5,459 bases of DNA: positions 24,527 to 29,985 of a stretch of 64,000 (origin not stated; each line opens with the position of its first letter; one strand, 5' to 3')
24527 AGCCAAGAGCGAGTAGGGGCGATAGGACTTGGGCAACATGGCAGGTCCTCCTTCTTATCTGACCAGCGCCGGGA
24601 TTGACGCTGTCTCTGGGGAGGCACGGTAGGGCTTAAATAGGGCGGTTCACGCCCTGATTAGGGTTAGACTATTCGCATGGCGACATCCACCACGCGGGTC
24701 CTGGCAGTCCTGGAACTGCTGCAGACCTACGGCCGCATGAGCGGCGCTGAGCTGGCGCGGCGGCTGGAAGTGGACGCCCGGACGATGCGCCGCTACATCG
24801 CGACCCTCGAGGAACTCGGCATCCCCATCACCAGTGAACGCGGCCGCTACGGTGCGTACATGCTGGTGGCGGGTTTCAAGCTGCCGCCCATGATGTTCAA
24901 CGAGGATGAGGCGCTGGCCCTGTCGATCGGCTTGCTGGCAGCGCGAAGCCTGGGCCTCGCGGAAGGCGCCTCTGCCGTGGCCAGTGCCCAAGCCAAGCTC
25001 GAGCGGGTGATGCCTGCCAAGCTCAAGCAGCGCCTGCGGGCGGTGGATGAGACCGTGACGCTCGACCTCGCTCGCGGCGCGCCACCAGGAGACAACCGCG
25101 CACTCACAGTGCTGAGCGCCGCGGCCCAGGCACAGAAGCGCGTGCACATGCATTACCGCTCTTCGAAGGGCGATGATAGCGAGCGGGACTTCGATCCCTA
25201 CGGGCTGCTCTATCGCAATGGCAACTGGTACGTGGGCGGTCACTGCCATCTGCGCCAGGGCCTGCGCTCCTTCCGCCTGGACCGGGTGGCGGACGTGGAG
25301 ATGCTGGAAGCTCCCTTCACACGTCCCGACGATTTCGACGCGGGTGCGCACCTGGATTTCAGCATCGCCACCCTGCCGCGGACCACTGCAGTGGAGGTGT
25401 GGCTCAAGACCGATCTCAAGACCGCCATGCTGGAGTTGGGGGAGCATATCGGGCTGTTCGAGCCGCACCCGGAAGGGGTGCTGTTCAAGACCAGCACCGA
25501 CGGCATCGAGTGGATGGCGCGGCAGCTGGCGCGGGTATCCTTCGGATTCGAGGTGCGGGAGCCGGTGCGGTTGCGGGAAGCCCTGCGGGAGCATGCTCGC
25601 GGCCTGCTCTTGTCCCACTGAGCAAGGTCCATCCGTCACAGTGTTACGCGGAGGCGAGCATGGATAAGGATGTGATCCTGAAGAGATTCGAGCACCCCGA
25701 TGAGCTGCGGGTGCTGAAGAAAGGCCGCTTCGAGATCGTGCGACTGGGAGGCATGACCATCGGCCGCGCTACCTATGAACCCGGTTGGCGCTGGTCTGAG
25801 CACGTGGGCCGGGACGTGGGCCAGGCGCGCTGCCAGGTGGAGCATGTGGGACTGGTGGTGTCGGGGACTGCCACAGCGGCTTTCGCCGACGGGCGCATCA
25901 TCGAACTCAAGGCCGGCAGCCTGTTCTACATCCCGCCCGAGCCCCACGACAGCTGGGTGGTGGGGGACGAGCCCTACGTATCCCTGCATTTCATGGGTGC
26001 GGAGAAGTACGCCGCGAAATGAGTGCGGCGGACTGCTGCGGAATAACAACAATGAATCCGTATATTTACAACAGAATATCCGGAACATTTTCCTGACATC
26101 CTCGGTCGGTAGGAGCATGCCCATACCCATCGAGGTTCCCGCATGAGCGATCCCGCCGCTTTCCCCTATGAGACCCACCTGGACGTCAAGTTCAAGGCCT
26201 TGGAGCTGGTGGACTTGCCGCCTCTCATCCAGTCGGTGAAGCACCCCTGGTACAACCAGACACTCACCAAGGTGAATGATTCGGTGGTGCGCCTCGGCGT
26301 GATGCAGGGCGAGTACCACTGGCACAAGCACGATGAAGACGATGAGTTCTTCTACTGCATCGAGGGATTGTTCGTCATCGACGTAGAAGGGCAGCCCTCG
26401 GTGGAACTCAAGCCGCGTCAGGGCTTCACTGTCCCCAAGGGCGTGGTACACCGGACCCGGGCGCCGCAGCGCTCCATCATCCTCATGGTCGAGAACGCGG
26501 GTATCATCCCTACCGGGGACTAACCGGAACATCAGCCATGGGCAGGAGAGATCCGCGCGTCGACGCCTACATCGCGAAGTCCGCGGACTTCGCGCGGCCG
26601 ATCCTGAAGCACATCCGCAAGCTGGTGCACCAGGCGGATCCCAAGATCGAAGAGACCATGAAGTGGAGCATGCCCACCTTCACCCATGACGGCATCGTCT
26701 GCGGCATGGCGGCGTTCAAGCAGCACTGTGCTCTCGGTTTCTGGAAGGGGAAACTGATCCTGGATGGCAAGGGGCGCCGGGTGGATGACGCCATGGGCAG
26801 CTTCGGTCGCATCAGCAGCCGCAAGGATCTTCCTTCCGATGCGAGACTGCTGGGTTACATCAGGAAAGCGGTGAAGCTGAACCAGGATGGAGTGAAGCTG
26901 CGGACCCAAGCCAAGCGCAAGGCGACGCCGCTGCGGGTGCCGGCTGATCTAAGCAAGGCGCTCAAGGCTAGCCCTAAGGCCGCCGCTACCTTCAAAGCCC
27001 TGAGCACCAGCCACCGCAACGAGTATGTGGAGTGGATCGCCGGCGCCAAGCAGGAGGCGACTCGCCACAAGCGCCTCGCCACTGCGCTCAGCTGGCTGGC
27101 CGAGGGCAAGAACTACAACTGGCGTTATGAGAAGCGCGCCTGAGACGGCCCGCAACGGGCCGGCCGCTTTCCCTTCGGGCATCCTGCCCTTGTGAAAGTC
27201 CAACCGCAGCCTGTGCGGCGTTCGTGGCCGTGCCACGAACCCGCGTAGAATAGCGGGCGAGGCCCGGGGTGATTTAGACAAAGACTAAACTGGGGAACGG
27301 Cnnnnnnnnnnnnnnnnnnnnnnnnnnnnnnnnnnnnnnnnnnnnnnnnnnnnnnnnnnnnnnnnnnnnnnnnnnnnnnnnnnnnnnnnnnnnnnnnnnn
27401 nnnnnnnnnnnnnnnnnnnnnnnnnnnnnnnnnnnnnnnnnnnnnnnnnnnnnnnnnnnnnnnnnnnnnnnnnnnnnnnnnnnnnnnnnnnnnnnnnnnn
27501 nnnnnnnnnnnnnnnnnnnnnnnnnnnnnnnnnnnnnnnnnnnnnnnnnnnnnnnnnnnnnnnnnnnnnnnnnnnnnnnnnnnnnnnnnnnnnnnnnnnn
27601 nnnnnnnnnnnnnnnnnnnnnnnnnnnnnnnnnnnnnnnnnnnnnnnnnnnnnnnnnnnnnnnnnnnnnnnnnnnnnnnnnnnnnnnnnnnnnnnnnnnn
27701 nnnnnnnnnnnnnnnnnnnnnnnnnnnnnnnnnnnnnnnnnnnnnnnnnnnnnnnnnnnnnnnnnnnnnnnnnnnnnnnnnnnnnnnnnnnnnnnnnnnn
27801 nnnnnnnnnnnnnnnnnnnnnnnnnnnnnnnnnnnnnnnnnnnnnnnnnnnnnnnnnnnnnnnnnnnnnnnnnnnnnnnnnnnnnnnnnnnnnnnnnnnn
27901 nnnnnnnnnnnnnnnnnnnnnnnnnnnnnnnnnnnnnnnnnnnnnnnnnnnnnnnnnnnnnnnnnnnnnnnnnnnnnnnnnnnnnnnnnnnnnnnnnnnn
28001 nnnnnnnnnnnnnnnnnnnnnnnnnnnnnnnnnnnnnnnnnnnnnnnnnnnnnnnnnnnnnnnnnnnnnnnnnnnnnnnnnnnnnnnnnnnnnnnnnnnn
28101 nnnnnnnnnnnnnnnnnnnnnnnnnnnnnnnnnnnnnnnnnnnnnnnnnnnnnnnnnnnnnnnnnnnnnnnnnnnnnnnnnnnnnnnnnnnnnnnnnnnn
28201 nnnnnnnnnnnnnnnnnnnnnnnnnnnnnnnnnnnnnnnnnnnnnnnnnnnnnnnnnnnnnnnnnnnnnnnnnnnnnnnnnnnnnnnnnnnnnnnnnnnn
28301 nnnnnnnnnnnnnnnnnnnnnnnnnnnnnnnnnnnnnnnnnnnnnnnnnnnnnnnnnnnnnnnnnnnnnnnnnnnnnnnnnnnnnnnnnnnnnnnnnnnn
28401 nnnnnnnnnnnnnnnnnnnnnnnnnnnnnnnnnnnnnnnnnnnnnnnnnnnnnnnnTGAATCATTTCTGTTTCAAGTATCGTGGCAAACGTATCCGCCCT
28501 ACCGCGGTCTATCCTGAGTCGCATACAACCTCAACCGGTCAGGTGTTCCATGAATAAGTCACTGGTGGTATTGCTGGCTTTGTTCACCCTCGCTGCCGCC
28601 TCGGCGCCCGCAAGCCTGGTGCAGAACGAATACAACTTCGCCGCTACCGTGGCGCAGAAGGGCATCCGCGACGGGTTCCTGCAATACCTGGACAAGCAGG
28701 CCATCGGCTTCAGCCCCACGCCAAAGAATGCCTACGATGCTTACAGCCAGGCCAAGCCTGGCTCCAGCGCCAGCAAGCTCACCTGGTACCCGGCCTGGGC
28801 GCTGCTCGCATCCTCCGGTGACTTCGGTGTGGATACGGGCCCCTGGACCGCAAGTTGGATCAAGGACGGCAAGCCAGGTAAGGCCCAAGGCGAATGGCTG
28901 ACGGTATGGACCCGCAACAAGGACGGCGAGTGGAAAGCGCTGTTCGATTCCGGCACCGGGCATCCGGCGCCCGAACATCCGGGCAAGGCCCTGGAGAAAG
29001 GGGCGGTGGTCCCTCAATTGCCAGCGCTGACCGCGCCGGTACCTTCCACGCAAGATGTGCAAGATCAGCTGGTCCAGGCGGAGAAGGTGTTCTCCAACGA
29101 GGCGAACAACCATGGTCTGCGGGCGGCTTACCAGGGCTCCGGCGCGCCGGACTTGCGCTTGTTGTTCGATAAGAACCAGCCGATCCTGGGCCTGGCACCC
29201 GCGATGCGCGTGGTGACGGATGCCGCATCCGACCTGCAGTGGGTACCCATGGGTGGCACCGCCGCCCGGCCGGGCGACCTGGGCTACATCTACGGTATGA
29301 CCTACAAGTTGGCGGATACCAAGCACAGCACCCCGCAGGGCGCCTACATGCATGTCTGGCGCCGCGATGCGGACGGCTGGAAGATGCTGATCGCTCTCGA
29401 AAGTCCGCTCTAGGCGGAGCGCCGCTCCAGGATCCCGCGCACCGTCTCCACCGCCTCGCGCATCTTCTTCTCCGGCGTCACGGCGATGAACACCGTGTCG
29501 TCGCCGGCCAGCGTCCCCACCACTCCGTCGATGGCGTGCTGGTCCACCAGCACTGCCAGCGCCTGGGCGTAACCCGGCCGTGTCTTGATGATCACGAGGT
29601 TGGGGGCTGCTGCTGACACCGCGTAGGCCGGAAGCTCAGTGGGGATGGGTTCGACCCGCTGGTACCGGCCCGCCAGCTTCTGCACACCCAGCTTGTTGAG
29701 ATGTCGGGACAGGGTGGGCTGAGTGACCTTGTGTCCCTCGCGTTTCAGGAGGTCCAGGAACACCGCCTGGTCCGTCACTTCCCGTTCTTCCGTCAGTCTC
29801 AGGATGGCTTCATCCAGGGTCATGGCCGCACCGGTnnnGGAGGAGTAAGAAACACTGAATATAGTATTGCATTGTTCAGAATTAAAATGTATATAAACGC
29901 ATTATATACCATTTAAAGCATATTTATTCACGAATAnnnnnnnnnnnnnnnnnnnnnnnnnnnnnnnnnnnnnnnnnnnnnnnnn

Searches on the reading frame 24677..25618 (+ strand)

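Call 27: search_protein_families(library=pfam, proteins=[window:24677-25618:+], max_evalue=0.00001)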
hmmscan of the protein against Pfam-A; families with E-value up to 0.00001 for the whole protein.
window:24677-25618:+ (314 aa): 6 families
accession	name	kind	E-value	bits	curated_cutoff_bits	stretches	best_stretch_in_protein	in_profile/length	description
PF13280.12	WYL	-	3.8e-23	81.7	21.8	1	142-209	2-70/70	WYL domain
PF08279.18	HTH_11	-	1.5e-13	50.9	25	1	7-59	1-53/55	HTH domain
PF25583.1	WCX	-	1.2e-08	35.6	23.9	1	237-311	3-76/76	WCX domain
PF19187.6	HTH_PafC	-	1.1e-07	32.2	32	0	71-110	76-115/115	PafC helix-turn-helix domain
PF09339.16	HTH_IclR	-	2.2e-06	27.8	22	1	4-48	1-46/52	IclR helix-turn-helix domain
PF13412.12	HTH_24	-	7.7e-06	25.8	21.9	0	9-49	6-46/48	Winged helix-turn-helix DNA-binding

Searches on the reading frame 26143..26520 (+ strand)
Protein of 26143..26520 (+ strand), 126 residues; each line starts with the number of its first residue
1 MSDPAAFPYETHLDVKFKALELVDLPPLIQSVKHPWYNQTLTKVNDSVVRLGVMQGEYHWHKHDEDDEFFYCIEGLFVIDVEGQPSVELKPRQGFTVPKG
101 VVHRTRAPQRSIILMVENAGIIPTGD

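Call 49: search_protein_families(library=pfam, proteins=[window:26143-26520:+], max_evalue=0.00001)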
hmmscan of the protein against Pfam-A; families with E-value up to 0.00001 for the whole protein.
window:26143-26520:+ (126 aa): 1 family
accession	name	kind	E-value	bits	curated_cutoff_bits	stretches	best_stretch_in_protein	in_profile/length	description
PF07883.17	Cupin_2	-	2.1e-10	40.6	27.2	1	57-109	10-60/70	Cupin domain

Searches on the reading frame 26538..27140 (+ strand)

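Call 50: search_protein_families(library=pfam, proteins=[window:26538-27140:+], max_evalue=0.00001)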
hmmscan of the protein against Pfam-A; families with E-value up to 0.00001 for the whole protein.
window:26538-27140:+ (201 aa): 3 families
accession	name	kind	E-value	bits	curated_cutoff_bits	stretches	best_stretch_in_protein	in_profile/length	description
PF13376.11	OmdA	-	2.1e-21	76.1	25.6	1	133-190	3-60/60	Bacteriocin-protection, YdeI or OmpD-Associated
PF08818.16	DUF1801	-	7.8e-17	61.9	27.2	1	20-112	2-85/85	Domain of unknown function (DU1801)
PF18899.5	DUF5655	-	8.8e-11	42.3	24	1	8-114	1-108/109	Domain of unknown function (DUF5655)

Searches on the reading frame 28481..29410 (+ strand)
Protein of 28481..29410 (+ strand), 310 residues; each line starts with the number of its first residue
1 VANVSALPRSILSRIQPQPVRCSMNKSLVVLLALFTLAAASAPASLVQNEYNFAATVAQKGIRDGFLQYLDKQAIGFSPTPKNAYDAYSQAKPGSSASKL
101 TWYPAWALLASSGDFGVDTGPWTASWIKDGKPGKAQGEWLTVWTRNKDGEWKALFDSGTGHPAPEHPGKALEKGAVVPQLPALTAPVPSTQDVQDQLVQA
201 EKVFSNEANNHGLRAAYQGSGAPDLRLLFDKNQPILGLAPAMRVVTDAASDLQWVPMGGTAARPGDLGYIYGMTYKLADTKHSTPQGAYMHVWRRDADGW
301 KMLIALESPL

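Call 28: search_protein_families(library=pfam, proteins=[window:28481-29410:+], max_evalue=0.00001)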
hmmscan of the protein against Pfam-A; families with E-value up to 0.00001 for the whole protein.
window:28481-29410:+ (310 aa): 1 family
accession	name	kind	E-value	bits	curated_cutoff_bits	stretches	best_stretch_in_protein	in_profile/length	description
PF14534.12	DUF4440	-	5e-08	33.8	25.2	0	112-152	67-106/107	Domain of unknown function (DUF4440)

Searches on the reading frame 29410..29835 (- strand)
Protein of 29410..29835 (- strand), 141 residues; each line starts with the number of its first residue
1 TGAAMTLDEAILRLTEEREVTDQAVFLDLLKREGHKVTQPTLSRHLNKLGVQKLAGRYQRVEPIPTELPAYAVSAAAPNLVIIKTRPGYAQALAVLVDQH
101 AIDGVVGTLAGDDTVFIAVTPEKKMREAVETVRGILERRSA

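Call 4: search_protein_families(library=ncbifam, proteins=[window:29410-29835:-])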
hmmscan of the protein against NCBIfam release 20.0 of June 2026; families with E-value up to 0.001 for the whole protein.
window:29410-29835:- (141 aa): 5 families
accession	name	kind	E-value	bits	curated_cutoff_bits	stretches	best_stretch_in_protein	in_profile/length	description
TIGR01529.1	argR_whole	equivalog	1.8e-24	86.4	130.45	1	7-132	3-142/146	arginine repressor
NF002880.0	PRK03341.1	equivalog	1.1e-19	70.7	200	2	76-118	107-149/170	arginine repressor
NF001680.0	PRK00441.1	equivalog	3.2e-17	63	184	1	77-136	89-148/150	arginine repressor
NF003457.0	PRK05066.1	equivalog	3.1e-16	59.3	194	1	7-138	10-154/156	transcriptional regulator ArgR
NF003281.1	PRK04280.1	equivalog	5.1e-15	55.9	182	1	14-130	12-142/148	transcriptional regulator AhrC/ArgR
